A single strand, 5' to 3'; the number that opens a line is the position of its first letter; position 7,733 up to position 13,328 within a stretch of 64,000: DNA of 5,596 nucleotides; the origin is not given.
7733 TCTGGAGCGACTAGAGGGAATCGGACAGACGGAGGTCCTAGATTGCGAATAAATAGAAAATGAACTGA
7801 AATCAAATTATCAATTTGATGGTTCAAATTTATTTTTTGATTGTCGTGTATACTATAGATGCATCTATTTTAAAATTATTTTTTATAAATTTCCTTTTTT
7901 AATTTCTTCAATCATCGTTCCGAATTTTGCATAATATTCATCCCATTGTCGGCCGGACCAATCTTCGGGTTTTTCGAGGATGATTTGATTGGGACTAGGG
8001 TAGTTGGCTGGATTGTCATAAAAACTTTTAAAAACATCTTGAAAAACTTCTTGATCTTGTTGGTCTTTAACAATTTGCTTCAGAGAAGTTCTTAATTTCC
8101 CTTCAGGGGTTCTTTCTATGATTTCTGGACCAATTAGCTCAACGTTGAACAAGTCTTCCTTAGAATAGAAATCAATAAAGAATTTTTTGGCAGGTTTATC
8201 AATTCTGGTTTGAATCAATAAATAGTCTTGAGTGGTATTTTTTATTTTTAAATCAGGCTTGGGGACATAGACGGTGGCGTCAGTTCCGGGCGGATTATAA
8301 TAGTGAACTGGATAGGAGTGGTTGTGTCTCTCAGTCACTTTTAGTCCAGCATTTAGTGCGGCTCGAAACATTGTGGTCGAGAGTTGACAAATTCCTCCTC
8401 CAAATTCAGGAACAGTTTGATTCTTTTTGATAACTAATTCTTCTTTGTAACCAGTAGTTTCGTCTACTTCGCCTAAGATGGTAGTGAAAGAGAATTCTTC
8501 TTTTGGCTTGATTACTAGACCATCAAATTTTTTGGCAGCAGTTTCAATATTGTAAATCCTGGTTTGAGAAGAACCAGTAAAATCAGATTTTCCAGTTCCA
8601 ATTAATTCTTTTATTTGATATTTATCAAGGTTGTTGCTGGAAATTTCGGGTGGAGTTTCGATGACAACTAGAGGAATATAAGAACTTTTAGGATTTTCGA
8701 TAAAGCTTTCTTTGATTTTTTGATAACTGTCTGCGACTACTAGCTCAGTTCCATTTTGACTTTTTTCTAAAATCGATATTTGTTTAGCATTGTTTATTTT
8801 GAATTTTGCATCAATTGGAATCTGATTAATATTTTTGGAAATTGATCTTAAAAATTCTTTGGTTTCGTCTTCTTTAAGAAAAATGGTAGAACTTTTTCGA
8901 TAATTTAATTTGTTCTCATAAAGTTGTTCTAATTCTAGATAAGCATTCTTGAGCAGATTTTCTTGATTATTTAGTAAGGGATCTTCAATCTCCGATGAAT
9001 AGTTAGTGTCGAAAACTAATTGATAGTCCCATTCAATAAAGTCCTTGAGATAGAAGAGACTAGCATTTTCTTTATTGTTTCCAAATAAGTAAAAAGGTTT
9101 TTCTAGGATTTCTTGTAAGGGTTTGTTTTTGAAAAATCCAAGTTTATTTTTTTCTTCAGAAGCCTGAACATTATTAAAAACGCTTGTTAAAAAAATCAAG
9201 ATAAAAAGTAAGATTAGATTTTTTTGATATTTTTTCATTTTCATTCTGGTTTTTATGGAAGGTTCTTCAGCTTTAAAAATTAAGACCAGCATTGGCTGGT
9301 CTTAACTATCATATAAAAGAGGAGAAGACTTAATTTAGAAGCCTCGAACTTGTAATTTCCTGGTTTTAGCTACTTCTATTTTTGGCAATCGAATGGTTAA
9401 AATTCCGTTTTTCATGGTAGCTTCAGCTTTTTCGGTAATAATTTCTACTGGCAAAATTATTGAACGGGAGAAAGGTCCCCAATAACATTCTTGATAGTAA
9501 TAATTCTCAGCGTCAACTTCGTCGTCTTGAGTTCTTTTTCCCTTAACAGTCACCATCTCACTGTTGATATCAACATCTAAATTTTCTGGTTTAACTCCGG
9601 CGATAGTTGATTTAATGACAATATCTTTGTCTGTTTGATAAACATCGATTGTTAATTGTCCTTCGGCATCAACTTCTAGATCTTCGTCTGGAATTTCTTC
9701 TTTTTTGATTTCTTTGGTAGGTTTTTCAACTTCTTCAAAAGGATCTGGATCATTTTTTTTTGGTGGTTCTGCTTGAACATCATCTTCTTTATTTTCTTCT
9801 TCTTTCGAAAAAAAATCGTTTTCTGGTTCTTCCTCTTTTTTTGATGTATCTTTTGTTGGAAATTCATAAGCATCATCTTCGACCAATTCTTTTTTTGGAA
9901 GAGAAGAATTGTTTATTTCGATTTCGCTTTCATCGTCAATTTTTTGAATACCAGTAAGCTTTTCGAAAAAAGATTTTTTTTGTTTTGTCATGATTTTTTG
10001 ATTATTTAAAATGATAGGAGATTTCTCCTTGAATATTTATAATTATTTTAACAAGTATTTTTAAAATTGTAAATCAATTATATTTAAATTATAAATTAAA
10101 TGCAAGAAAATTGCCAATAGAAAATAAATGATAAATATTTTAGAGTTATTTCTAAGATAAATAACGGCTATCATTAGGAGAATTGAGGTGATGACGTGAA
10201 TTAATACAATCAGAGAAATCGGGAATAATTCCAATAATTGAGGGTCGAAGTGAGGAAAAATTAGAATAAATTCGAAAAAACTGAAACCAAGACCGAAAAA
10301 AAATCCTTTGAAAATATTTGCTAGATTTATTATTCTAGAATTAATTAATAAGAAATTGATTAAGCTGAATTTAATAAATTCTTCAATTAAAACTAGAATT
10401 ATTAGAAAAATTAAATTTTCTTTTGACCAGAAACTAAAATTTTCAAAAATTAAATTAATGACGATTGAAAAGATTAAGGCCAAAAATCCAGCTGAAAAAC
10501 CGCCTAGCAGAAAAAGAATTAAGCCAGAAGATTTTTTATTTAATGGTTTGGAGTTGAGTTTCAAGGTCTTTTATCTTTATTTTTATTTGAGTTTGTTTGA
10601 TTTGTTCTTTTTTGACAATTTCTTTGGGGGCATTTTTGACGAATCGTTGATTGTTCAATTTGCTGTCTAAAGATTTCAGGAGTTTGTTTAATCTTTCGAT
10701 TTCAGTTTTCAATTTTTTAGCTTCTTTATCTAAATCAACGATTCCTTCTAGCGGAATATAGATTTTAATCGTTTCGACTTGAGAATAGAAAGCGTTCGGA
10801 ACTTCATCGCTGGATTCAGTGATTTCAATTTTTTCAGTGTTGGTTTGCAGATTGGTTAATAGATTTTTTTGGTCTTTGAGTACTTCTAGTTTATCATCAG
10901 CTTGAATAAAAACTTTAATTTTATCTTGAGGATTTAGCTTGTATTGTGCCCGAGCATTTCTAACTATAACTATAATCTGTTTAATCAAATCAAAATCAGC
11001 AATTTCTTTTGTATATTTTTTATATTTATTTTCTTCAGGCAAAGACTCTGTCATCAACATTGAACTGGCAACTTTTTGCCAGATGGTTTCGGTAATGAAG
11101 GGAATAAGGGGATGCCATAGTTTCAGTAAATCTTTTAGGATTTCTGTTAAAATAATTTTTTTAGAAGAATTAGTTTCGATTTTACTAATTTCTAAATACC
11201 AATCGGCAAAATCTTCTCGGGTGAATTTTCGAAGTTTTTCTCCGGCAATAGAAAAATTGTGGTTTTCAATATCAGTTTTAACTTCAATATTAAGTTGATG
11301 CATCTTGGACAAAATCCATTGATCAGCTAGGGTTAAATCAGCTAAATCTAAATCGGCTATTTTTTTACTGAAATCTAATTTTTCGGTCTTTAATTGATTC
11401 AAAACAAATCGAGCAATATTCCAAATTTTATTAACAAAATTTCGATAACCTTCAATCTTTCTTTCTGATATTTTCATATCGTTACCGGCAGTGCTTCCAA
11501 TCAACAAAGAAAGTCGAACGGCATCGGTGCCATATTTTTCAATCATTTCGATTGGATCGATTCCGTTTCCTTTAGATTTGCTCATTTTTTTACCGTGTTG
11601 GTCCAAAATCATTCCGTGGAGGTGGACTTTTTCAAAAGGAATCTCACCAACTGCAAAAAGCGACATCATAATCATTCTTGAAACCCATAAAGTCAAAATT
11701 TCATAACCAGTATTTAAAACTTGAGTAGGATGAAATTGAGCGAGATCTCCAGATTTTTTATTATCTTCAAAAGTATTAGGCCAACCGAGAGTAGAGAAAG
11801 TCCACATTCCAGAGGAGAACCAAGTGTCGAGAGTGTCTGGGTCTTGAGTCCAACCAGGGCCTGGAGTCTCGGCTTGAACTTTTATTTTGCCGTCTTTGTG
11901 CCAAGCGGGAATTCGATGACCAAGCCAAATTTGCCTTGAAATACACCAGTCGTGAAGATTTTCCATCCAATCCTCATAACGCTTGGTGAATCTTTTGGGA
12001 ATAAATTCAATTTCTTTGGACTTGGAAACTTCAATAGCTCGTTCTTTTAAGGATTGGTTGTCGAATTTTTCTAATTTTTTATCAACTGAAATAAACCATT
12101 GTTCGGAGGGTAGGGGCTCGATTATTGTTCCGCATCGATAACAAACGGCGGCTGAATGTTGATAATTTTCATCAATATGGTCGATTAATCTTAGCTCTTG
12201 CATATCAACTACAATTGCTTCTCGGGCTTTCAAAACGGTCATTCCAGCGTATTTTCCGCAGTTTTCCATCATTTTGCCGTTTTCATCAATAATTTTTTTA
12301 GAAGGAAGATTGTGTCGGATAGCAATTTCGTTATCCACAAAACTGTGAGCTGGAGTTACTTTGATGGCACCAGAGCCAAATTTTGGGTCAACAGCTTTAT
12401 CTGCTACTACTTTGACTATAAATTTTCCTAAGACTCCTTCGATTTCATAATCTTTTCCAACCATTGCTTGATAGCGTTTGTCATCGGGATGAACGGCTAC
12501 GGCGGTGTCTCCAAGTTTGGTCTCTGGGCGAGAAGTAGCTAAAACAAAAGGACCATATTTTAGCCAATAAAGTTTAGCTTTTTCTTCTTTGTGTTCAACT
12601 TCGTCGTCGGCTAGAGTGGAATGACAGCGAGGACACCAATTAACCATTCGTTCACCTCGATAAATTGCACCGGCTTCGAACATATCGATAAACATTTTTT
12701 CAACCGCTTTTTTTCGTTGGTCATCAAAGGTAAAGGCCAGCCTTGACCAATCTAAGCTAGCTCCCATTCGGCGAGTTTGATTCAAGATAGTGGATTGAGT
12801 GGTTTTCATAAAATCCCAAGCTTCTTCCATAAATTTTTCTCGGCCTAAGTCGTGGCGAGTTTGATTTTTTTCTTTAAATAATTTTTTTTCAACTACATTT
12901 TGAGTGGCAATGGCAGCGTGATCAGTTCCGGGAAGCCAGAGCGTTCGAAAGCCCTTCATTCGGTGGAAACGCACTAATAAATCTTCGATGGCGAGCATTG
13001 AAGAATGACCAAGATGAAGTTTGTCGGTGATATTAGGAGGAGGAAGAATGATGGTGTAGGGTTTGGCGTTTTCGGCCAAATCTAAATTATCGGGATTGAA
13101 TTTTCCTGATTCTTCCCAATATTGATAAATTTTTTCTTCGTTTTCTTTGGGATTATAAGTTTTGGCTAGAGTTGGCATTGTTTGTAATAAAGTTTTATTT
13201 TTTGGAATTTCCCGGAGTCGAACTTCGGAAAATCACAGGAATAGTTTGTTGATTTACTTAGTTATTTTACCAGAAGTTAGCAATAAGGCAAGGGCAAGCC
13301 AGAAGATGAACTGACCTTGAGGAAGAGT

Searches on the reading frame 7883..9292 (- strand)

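Call 14: search_protein_families(library=pfam, proteins=[window:7883-9292:-], max_evalue=0.001)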
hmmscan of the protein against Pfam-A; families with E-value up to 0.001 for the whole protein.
window:7883-9292:- (469 aa): 1 family
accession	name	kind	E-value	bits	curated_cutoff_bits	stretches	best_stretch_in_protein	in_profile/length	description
PF04294.18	VanW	-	6e-44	149.1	27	1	245-366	2-122/130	VanW like protein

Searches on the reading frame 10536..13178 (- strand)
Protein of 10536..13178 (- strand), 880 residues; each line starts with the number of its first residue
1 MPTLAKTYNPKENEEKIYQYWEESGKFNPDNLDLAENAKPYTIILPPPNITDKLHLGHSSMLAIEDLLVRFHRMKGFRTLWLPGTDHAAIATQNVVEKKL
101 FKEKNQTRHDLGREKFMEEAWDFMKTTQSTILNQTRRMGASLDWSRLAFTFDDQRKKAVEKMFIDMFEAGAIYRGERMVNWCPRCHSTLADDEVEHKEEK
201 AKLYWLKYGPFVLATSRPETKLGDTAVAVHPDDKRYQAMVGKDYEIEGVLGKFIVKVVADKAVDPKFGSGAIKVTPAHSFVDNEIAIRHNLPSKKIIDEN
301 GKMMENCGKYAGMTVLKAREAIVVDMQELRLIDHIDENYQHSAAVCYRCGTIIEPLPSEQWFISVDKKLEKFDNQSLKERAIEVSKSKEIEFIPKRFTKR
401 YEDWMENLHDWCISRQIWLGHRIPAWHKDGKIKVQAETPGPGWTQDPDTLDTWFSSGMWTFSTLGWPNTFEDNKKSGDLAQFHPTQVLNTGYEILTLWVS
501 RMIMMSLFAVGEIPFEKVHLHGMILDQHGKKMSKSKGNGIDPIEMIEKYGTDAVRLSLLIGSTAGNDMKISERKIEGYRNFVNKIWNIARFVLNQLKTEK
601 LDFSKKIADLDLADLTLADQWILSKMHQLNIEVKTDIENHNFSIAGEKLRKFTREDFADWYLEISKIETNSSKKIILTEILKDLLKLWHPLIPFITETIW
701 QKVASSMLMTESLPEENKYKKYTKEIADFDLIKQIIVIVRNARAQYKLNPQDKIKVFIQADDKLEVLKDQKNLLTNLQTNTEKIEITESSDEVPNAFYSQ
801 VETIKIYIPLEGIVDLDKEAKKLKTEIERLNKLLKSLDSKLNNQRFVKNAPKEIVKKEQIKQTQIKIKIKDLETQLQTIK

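Call 14: search_protein_families(library=pfam, proteins=[window:10536-13178:-], max_evalue=0.001)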
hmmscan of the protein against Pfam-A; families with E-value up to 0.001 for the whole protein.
window:10536-13178:- (880 aa): 4 families
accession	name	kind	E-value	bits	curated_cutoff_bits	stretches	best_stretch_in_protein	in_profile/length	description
PF00133.28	tRNA-synt_1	-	1e-122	410.3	22.7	2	16-431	1-251/414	tRNA synthetases class I (I, L, M and V)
PF08264.19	Anticodon_1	-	6.6e-30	104.4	25.1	1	619-757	1-147/148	Anticodon-binding domain of tRNA ligase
PF09334.17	tRNA-synt_1g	-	1.6e-20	73.7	20.1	2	49-196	9-137/391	tRNA synthetases class I (M)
PF10458.14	Val_tRNA-synt_C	-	5.4e-10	39.8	25.9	1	815-880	1-66/66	Valyl tRNA synthetase tRNA binding arm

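Call 57: find_homologous_proteins(query=window:10536-13178:-, max_evalue=1e-100)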
Query window:10536-13178:- (880 aa): 8000 proteins with E <= 1e-100 among 8000 candidates; the best 120 are listed.
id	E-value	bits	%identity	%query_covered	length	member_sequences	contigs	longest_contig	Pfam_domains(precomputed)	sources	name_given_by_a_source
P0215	0.0e+0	2012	100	100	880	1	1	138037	PF09334.18,PF08264.20,PF00133.29,PF10458.15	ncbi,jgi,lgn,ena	-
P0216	0.0e+0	1682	82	100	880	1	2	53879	PF09334.18,PF08264.20,PF00133.29,PF10458.15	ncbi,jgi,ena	-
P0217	0.0e+0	1657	80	100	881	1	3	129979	PF09334.18,PF08264.20,PF00133.29,PF10458.15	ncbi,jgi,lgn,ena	-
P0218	0.0e+0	1616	79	100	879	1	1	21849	PF09334.18,PF08264.20,PF00133.29,PF10458.15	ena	-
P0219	0.0e+0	1594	78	100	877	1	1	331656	PF09334.18,PF08264.20,PF00133.29,PF10458.15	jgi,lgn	-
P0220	0.0e+0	1577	77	100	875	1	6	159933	PF09334.18,PF01406.26,PF08264.20,PF00133.29,PF10458.15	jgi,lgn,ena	-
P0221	0.0e+0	1553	75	100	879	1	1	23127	PF09334.18,PF08264.20,PF00133.29,PF10458.15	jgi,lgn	-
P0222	0.0e+0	1551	75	100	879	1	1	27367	PF09334.18,PF08264.20,PF00133.29,PF10458.15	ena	-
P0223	0.0e+0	1551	75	100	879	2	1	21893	PF09334.18,PF08264.20,PF00133.29,PF10458.15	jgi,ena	-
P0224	0.0e+0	1550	84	50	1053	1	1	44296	PF09334.18,PF01406.26,PF08264.20,PF00133.29,PF06821.20,PF10458.15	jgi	-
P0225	0.0e+0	1546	74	100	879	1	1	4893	PF09334.18,PF08264.20,PF00133.29,PF10458.15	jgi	jgi:valyl-tRNA synthetase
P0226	0.0e+0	1529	74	100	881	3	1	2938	PF09334.18,PF08264.20,PF00133.29,PF10458.15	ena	-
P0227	0.0e+0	1412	70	96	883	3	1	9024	PF09334.18,PF08264.20,PF00133.29,PF10458.15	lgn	-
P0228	0.0e+0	1406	70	100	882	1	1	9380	PF09334.18,PF08264.20,PF13603.13,PF00133.29,PF10458.15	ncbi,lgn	-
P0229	0.0e+0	1388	69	100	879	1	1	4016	PF09334.18,PF01406.26,PF08264.20,PF13603.13,PF00133.29,PF10458.15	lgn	-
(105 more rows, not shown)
